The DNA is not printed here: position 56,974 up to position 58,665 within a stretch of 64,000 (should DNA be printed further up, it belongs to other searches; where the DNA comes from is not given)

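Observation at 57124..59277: Pyrrolysine-free MtmB homolog (Tyr codon TAC at the Pyl-aligned position) paired with a corrinoid protein in a GC-rich bacterium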

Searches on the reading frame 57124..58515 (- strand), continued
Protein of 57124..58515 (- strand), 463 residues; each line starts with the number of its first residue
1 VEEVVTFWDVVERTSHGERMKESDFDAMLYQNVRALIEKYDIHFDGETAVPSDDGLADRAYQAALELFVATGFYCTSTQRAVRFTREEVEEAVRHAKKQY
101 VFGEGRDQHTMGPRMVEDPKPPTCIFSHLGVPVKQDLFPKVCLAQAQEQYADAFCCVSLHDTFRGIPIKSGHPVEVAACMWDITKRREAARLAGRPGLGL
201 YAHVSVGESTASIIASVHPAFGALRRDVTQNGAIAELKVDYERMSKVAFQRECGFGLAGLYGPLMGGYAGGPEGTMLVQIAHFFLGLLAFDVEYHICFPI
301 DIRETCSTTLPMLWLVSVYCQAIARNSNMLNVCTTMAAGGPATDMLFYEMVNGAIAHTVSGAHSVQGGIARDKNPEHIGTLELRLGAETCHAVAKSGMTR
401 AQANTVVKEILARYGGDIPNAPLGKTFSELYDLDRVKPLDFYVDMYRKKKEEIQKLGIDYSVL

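Call 81: find_encoding_contigs(protein=P0037, flank=10000, max_places=1)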
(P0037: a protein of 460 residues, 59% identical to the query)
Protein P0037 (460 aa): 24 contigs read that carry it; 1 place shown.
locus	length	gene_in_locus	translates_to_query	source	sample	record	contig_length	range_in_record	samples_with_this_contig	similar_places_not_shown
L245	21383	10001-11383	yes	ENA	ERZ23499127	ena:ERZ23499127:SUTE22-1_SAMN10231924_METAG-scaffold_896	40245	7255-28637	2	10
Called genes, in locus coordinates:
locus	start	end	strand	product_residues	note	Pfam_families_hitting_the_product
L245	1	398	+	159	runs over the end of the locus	PF00111:Fer2 (weak), PF01799:Fer2_2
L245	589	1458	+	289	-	PF00941:FAD_binding_5, PF01565:FAD_binding_4 (weak), PF03450:CO_deh_flav_C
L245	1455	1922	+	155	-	PF13085:Fer2_3 (weak), PF00111:Fer2, PF01799:Fer2_2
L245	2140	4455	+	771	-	PF01315:Ald_Xan_dh_C, PF02738:MoCoBD_1, PF20256:MoCoBD_2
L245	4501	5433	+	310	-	PF02729:OTCace_N, PF00185:OTCace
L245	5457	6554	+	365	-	PF00696:AA_kinase (faint)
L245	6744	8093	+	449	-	PF07969:Amidohydro_3 (faint), PF01979:Amidohydro_1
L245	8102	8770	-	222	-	PF00156:Pribosyltran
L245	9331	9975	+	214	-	PF02607:B12-binding_2, PF02310:B12-binding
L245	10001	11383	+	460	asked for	PF05369:MtmB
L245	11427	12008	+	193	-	PF12844:HTH_19, PF13443:HTH_26 (weak), PF13560:HTH_31, PF01381:HTH_3, PF07883:Cupin_2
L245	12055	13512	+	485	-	PF06253:MTTB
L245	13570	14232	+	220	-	PF02607:B12-binding_2, PF02310:B12-binding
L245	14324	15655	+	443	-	PF02517:Rce1-like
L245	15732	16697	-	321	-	PF01814:Hemerythrin, PF13596:PAS_10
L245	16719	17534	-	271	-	PF00248:Aldo_ket_red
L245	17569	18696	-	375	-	-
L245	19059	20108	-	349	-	PF01633:Choline_kinase, PF01636:APH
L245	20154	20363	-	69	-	-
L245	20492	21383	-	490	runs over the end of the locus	PF06144:DNA_pol3_delta (weak), PF21694:DNA_pol3_delta_C (weak)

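Call 82: find_encoding_contigs(protein=P0033, flank=10000, max_places=1)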
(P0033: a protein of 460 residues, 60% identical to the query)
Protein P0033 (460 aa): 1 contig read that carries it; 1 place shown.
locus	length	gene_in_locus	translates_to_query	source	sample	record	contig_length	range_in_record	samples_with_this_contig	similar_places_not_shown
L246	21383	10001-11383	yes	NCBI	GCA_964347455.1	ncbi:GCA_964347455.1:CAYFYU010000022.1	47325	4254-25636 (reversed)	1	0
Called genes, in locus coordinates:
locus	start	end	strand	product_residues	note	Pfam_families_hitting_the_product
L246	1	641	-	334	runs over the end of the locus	-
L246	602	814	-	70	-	-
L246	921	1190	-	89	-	PF03466:LysR_substrate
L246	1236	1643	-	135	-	PF03466:LysR_substrate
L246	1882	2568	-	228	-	PF02463:SMC_N (faint), PF00005:ABC_tran, PF13555:AAA_29 (weak), PF13304:AAA_21 (faint)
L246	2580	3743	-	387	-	PF12704:MacB_PCD, PF02687:FtsX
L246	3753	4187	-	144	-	PF10080:FtrD-like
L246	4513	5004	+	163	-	-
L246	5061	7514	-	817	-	PF01315:Ald_Xan_dh_C, PF02738:MoCoBD_1, PF20256:MoCoBD_2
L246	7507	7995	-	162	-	PF00111:Fer2, PF01799:Fer2_2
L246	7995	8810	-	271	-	PF00941:FAD_binding_5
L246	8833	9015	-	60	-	-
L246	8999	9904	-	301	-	PF09339:HTH_IclR (weak), PF01614:IclR_C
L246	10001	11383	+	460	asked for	PF05369:MtmB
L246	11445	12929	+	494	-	PF06253:MTTB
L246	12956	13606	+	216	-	PF02607:B12-binding_2, PF02310:B12-binding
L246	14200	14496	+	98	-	-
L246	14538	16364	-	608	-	PF02730:AFOR_N, PF01314:AFOR_C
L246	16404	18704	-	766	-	PF01315:Ald_Xan_dh_C, PF02738:MoCoBD_1, PF20256:MoCoBD_2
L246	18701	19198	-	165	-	PF00111:Fer2, PF13085:Fer2_3 (weak), PF01799:Fer2_2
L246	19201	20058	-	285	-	PF00941:FAD_binding_5, PF03450:CO_deh_flav_C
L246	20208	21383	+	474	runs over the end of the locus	PF00202:Aminotran_3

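Call 83: find_encoding_contigs(protein=P0048, flank=10000, max_places=1)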
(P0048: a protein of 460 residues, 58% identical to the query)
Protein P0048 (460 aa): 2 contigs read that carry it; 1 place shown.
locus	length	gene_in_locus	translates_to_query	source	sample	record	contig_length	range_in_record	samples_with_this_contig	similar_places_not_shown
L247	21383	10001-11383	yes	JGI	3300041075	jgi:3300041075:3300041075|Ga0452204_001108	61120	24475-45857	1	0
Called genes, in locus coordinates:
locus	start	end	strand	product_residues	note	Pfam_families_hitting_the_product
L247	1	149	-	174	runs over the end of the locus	PF03266:NTPase_1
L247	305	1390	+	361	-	PF01497:Peripla_BP_2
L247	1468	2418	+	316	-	PF01032:FecCD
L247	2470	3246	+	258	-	PF00005:ABC_tran, PF02463:SMC_N (faint), PF13304:AAA_21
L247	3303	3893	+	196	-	PF12804:NTP_transf_3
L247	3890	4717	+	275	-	PF02625:XdhC_CoxI, PF13478:XdhC_C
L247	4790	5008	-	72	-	PF02597:ThiS (weak)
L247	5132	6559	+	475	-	PF07969:Amidohydro_3 (weak), PF01979:Amidohydro_1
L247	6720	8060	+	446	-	PF00202:Aminotran_3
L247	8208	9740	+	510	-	PF00474:SSF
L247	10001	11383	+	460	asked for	PF05369:MtmB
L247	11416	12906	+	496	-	PF06253:MTTB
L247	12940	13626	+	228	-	PF02607:B12-binding_2, PF02310:B12-binding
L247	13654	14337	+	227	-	-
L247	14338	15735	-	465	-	PF00202:Aminotran_3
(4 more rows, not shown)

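Call 85: search_protein_families(library=ncbifam, proteins=[L245:4501-5433:+, L245:5457-6554:+, L245:6744-8093:+, L245:2140-4455:+, L246:14538-16364:-], max_evalue=1e-20)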
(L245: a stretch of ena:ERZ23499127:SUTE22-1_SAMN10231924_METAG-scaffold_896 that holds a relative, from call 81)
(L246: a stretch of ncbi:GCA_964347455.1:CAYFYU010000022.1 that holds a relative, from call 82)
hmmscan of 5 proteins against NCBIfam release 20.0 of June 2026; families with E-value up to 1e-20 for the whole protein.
L245:4501-5433:+ (310 aa): 11 families
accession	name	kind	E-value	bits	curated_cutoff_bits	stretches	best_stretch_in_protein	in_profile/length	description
TIGR00670.1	asp_carb_tr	equivalog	3.2e-115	384.4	236.95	1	8-306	1-302/304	aspartate carbamoyltransferase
NF002032.1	PRK00856.1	equivalog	1.6e-96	323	263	1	8-306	1-296/297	aspartate carbamoyltransferase catalytic subunit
NF006046.0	PRK08192.1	equivalog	7.7e-93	311.4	512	1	3-308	2-318/339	aspartate carbamoyltransferase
NF008853.0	PRK11891.1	equivalog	1.7e-90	303.7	560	1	8-309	89-400/430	aspartate carbamoyltransferase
NF001986.0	PRK00779.1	subfamily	1.8e-52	178.4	306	1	7-306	5-303/307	ornithine carbamoyltransferase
TIGR00658.1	orni_carb_tr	equivalog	1.3e-47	162.5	280.85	1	8-305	1-301/304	ornithine carbamoyltransferase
NF010387.0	PRK13814.1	equivalog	3e-42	144.6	660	1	7-305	5-301/310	aspartate carbamoyltransferase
NF009916.0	PRK13376.1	equivalog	2.8e-39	135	800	1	3-308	3-334/525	bifunctional aspartate carbamoyltransferase catalytic subunit/aspartate carbamoyltransferase regulatory subunit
TIGR04384.1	putr_carbamoyl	exception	5.3e-36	124.4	500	1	10-305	2-305/330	putrescine carbamoyltransferase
NF011380.0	PRK14805.1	equivalog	7.7e-31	107.3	421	1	8-305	2-298/302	ornithine carbamoyltransferase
NF003286.0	PRK04284.1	subfamily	4.8e-28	98.2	515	1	5-280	4-284/332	ornithine carbamoyltransferase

L245:5457-6554:+ (365 aa): 4 families
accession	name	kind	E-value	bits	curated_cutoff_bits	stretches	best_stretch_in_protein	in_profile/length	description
TIGR00746.1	arcC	equivalog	5.3e-77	258.9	358.25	2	33-214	21-196/309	carbamate kinase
NF009007.0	PRK12352.1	subfamily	1.2e-67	228.1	266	2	33-218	23-205/316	carbamate kinase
NF009008.0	PRK12354.1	subfamily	4.5e-62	209.9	361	1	47-218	35-194/308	carbamate kinase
NF006926.0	PRK09411.1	equivalog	2e-50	171.7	416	1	44-216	29-193/297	carbamate kinase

L245:6744-8093:+ (449 aa): 29 families (the best 25 are shown)
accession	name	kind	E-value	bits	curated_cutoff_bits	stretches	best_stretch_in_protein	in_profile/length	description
TIGR02033.1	D-hydantoinase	equivalog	1.5e-110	370.3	393.25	1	8-441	2-453/454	dihydropyrimidinase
NF009941.0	PRK13404.1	subfamily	1e-98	331.1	647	1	3-443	2-462/478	dihydropyrimidinase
NF004839.0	PRK06189.1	equivalog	1.2e-80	271.4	631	1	4-443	2-448/451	allantoinase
TIGR03178.1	allantoinase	equivalog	2.6e-78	263.8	357.85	1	6-441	1-440/441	allantoinase AllB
NF002668.0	PRK02382.1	equivalog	4.5e-75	253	452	1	22-443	13-429/436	dihydroorotase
NF058539.1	ergo_uti2_ErtD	equivalog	9.6e-74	248.9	650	1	5-442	2-447/449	hydantoin-5-propionate amidohydrolase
TIGR00857.1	pyrC_multi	subfamily_domain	1.1e-71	241.9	279.05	1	20-427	3-411/412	dihydroorotase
NF058538.1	ergo_util_ErtD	equivalog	1.8e-59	201.8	600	1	6-441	2-445/446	hydantoin-5-propionate amidohydrolase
NF006559.0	PRK09060.1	equivalog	4.2e-59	200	482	1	1-433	1-430/444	dihydroorotase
NF006836.0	PRK09357.1-1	equivalog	6.6e-59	199.7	538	1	21-430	15-429/432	dihydroorotase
NF006837.0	PRK09357.1-2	equivalog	1.5e-56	191.8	575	1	7-427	3-424/428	dihydroorotase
NF005751.0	PRK07575.1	equivalog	1.9e-54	184.8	529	1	8-431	6-426/440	dihydroorotase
NF005960.0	PRK08044.1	equivalog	2.6e-53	181.3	688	1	5-441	3-449/453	allantoinase AllB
NF006839.0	PRK09357.1-4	equivalog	7.3e-53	179.7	576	1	8-425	3-420/422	dihydroorotase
NF006841.0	PRK09357.2-2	equivalog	2e-50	171.7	640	1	22-427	18-419/421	dihydroorotase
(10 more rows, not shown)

L245:2140-4455:+ (771 aa): 13 families
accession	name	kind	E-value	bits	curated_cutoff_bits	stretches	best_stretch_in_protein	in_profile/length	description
NF043082.1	XdhA_XDHase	equivalog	2.2e-161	538.6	780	1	18-767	1-751/758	xanthine dehydrogenase subunit XdhA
TIGR03196.1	pucD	equivalog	1.1e-158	529.9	783.65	1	17-765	2-755/763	xanthine dehydrogenase subunit D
TIGR03194.1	4hydrxCoA_A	equivalog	1.6e-158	529.4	994.55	1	22-767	1-745/746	4-hydroxybenzoyl-CoA reductase subunit alpha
TIGR03311.1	Se_dep_XDH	equivalog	1.5e-154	516.2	830.45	2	14-558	158-684/848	selenium-dependent xanthine dehydrogenase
NF007426.0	PRK09970.1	equivalog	3.4e-153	511.5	916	1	15-766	3-753/761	xanthine dehydrogenase molybdenum-binding subunit XdhA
NF045668.1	pterin_aldehy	equivalog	5e-133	445.1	1100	1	9-767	166-903/905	molybdopterin-dependent aldehyde oxidoreductase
NF041018.1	glyceraldDH_alpha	equivalog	1.4e-123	413.8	790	1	17-765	2-741/741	glyceraldehyde dehydrogenase subunit alpha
TIGR03313.1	Se_sel_red_Mo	hypoth_equivalog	2.8e-109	366.2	1101.9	2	167-767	350-948/951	molybdopterin-dependent oxidoreductase Mo/Fe-S-binding subunit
TIGR02965.1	xanthine_xdhB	equivalog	6.6e-94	315.6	849.5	1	24-767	6-753/758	xanthine dehydrogenase molybdopterin binding subunit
NF040766.1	CODH_aero_grp5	exception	3.9e-92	309.8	950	2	16-589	3-590/785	aerobic carbon-monoxide dehydrogenase large subunit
NF041671.1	peri_hyde_PaoC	equivalog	2e-89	300.9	1180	1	12-766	12-729/735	aldehyde oxidoreductase molybdenum-binding subunit PaoC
TIGR02416.1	CO_dehy_Mo_lg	equivalog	8.2e-86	288.8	991.15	1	32-766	7-769/770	aerobic carbon-monoxide dehydrogenase large subunit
TIGR02969.1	mam_aldehyde_ox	subfamily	1.1e-51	175.5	1912.3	1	51-765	610-1304/1330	aldehyde oxidase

L246:14538-16364:- (608 aa): 1 family
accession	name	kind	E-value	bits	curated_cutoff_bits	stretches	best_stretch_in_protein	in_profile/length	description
NF007354.0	PRK09849.1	equivalog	2.4e-57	195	868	1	4-224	8-227/703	aldehyde ferredoxin oxidoreductase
